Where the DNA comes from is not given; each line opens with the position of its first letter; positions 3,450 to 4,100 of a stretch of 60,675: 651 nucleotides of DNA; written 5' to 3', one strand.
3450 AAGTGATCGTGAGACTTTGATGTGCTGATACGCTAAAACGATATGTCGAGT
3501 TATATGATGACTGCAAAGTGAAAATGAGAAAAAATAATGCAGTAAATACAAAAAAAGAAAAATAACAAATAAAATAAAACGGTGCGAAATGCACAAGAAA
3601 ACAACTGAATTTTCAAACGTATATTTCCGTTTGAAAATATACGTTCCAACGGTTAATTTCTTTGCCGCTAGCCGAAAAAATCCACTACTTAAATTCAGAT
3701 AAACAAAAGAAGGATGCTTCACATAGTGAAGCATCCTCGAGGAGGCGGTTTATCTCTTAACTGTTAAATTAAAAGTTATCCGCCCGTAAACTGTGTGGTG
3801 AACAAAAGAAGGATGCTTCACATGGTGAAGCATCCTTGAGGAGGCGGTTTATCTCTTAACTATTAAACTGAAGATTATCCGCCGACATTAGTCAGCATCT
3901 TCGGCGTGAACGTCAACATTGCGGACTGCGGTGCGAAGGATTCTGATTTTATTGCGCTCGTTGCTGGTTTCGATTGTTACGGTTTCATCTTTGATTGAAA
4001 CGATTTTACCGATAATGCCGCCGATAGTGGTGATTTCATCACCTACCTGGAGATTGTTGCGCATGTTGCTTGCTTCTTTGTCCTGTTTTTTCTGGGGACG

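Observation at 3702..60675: Dispersed family of four short elements with a conserved core and a stem that changes sequence but keeps pairing (best candidate for an undescribed system)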

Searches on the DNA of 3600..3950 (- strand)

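Call 6: search_rna_families(source=window, start=3600, end=3950, threshold=evalue, max_evalue=10, show_alignments=4)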
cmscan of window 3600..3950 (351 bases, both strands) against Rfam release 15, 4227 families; matches with E-value up to 10: 7.
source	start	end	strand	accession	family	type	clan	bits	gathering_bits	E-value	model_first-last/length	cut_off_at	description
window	3641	3755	-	RF00422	SCARNA24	Gene; snRNA; snoRNA; scaRNA;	CL00018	22.4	70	0.26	1-130/130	no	Small Cajal body specific RNA 24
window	3711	3836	-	RF03940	MIR9563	Gene; miRNA;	-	17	90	1.4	1-127/127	no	MIR9563 microRNA precursor family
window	3710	3837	-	RF04108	mir-2513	Gene; miRNA;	-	16.4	89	1.8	1-120/120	no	mir-2513 microRNA precursor family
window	3665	3736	+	RF01416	NrrF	Gene; antisense;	-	16.2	60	0.62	1-160/160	no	NrrF RNA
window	3710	3837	+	RF04108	mir-2513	Gene; miRNA;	-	15.9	89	2.4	1-120/120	no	mir-2513 microRNA precursor family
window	3715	3818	-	RF02212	ZFAT-AS1_2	Gene; lncRNA;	-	12.4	70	5.9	1-205/205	no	ZFAT antisense RNA 1 conserved region 2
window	3692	3833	+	RF02858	Arrc08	Gene; sRNA;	-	11.4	219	0.89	1-270/270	no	Actinobacillus sRNA 08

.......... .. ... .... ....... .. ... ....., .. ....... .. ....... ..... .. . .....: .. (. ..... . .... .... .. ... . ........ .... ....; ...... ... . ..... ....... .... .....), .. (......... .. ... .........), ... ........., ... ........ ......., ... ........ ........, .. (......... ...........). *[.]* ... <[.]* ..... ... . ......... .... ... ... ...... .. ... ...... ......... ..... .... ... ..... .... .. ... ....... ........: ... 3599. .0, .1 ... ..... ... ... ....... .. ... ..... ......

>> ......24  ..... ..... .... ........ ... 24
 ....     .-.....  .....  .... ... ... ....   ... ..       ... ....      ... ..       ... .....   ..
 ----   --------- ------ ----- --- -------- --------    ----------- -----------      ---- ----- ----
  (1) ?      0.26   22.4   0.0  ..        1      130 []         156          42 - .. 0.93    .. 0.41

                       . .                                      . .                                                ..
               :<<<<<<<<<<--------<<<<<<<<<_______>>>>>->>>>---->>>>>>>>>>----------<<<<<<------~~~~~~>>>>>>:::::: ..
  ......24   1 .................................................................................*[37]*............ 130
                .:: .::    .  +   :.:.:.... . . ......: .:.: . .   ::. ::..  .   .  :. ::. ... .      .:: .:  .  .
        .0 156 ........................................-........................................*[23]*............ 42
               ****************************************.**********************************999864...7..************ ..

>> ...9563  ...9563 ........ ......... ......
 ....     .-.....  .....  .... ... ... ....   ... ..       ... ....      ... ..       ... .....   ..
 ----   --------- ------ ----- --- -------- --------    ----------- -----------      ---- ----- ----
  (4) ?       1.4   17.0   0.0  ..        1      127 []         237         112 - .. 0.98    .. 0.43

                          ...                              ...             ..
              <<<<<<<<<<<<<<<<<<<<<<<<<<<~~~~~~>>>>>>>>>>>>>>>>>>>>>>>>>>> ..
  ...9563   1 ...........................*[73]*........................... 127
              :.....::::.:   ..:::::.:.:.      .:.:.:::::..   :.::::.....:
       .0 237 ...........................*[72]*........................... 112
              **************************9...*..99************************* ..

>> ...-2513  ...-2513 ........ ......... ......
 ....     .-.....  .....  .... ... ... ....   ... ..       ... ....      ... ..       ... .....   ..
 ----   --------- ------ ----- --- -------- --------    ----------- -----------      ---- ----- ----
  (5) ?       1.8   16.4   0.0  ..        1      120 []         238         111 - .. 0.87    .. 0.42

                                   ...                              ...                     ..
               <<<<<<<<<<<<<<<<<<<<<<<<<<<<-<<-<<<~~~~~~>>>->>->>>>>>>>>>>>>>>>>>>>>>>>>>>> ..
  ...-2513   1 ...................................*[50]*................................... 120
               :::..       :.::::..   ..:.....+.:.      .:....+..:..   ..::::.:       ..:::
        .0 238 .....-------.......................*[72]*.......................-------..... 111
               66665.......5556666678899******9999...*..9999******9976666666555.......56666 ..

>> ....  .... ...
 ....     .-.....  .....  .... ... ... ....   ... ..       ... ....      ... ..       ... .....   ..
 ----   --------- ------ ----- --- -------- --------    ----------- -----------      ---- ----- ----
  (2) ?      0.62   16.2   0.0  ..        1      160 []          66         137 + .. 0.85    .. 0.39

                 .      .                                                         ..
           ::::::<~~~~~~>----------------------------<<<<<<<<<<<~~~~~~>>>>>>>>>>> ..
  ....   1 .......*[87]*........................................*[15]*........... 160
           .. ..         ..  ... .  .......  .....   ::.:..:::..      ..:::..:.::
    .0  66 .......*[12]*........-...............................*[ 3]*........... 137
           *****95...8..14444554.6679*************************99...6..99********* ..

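Call 58: build_rna_model(alignment_id=A1, structure=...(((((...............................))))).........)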
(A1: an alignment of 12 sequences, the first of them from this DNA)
Model R1 built from alignment A1 (12 sequences, 53 columns); structure: as given.
model positions 53; base pairs 5; branch points 0; effective number of sequences 12; information 1.021 bits per position. Calibrated on 0.2 Mb of random sequence (short: E-values are rough).
structure used (alignment columns):
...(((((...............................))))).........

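Call 59: search_with_rna_model(model_id=R1, source=window, filters=off, max_evalue=10)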
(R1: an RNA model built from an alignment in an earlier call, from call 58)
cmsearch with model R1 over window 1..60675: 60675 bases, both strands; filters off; matches with E-value up to 10: 16.
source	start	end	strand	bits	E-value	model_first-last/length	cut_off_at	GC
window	3834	3886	-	67.5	2.7e-13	1-53/53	no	0.43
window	60623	60675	+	63.7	2e-12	1-53/53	no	0.49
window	3735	3787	-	62.6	3.4e-12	1-53/53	no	0.43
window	53327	53379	+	60.8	8.5e-12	1-53/53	no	0.47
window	15014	15057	+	13.3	0.45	1-53/53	no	0.61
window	3712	3742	+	11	1.5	1-53/53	no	0.52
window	45514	45529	+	9.9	2.6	1-53/53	no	0.56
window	26080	26101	+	9.5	3.3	1-53/53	no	0.5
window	6506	6539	+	8.8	4.7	1-53/53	no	0.47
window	51190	51229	+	8.2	6.2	1-53/53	no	0.57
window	48661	48710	-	8.2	6.5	1-53/53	no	0.52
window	27192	27223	+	7.9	7.6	1-53/53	no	0.56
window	22287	22303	-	7.7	8.1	1-53/53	no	0.53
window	37976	37993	-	7.5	9.1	1-53/53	no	0.56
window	6532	6550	-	7.5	9.2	1-53/53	no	0.58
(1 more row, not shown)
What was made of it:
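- Checked: The next best hit scores 13.3 bits (call 59).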

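Call 60: search_with_rna_model(model_id=R1, sources=[L002, L005, L130, L131, L144, L145, L146, L147, L148, L149, L150, L151, L152, L153, L154, L155, L156, L157, L158, L159, L160, L126, L011], max_evalue=10)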
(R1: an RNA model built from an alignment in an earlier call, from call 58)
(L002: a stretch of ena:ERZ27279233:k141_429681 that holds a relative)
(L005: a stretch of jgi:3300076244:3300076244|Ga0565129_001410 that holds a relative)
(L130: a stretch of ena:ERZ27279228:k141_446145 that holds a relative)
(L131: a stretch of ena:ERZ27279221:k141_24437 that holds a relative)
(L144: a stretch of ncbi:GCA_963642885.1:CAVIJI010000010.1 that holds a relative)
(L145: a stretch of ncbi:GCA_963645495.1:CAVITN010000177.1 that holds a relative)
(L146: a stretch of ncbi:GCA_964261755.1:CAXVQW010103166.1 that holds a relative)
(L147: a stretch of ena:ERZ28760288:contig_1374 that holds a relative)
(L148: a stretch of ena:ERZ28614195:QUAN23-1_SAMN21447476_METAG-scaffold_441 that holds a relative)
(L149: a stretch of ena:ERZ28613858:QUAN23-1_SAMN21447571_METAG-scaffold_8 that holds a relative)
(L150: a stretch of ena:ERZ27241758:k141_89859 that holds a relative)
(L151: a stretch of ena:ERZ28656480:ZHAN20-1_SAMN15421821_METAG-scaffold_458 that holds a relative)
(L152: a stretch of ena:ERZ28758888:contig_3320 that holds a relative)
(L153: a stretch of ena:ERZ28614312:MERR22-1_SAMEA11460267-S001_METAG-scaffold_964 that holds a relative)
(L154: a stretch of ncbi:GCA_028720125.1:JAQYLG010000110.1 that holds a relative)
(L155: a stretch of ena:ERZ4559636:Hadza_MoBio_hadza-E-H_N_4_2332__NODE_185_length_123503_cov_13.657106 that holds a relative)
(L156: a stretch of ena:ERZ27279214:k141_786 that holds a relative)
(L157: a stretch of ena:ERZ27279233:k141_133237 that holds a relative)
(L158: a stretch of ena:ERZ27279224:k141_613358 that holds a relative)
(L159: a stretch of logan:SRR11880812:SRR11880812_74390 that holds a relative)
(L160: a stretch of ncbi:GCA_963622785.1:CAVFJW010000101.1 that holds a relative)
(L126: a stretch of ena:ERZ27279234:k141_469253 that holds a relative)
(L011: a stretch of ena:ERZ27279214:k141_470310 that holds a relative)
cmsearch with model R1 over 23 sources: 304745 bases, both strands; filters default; matches with E-value up to 10: 31.
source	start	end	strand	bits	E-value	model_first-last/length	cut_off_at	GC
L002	9063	9115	+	70.1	3.5e-13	1-53/53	no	0.45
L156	8630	8682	-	66.5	2.2e-12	1-53/53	no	0.47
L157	333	385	-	66.5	2.2e-12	1-53/53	no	0.47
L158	995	1047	-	66.5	2.2e-12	1-53/53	no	0.47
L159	30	82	-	66.5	2.2e-12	1-53/53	no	0.47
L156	8482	8534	-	65.8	3.3e-12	1-53/53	no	0.55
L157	185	237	-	65.8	3.3e-12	1-53/53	no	0.55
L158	847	899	-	65.8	3.3e-12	1-53/53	no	0.55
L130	8834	8886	+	65.2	4.5e-12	1-53/53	no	0.51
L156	8387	8439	-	64.1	8e-12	1-53/53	no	0.53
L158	752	804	-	64.1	8e-12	1-53/53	no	0.53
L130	2799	2851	+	63.7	9.8e-12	1-53/53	no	0.49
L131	2023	2075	+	63.7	9.8e-12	1-53/53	no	0.49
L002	9257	9309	+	62.8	1.5e-11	1-53/53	no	0.47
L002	9162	9214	+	62.6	1.7e-11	1-53/53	no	0.43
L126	6339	6391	-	60.9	4.3e-11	1-53/53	no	0.47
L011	4512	4564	+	60.9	4.3e-11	1-53/53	no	0.47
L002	14104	14156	+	60.4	5.4e-11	1-53/53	no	0.49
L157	89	141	-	59.5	8.7e-11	1-53/53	no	0.49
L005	11909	11961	+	56.4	4.3e-10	1-53/53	no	0.51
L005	12005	12057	+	56.4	4.3e-10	1-53/53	no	0.51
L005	6526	6578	+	55.5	6.7e-10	1-53/53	no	0.42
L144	10335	10386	+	55.2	8e-10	1-53/53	no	0.5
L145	371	422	+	55.2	8e-10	1-53/53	no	0.5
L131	2118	2170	+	53.4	2.1e-09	1-53/53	no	0.47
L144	10431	10482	+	52.3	3.6e-09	1-53/53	no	0.48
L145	467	518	+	52.3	3.6e-09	1-53/53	no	0.48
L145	563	614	+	52.3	3.6e-09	1-53/53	no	0.48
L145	659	710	+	52.3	3.6e-09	1-53/53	no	0.48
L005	6621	6673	+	51.2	6.5e-09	1-53/53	no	0.38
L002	9108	9138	-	11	7.6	1-53/53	no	0.55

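Call 70: search_with_rna_model(model_id=R1, sources=[L161, L162, L163, L164], max_evalue=10, filters=off)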
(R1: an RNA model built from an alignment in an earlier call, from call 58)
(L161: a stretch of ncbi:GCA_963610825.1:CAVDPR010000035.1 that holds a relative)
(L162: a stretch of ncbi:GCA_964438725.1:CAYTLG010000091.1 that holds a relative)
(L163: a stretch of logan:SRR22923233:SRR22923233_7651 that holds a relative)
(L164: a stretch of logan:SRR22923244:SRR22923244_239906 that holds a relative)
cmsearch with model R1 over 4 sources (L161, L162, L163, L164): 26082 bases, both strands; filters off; matches with E-value up to 10: 2.
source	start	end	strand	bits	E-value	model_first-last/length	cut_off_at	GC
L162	4068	4097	+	6.1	8.1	1-53/53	no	0.43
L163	6833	6858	-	5.8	9.7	1-53/53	no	0.46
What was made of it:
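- There are no copies in about 200 kb of a relative at 72% identity, nor in L160-L164 (calls 60, 70).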
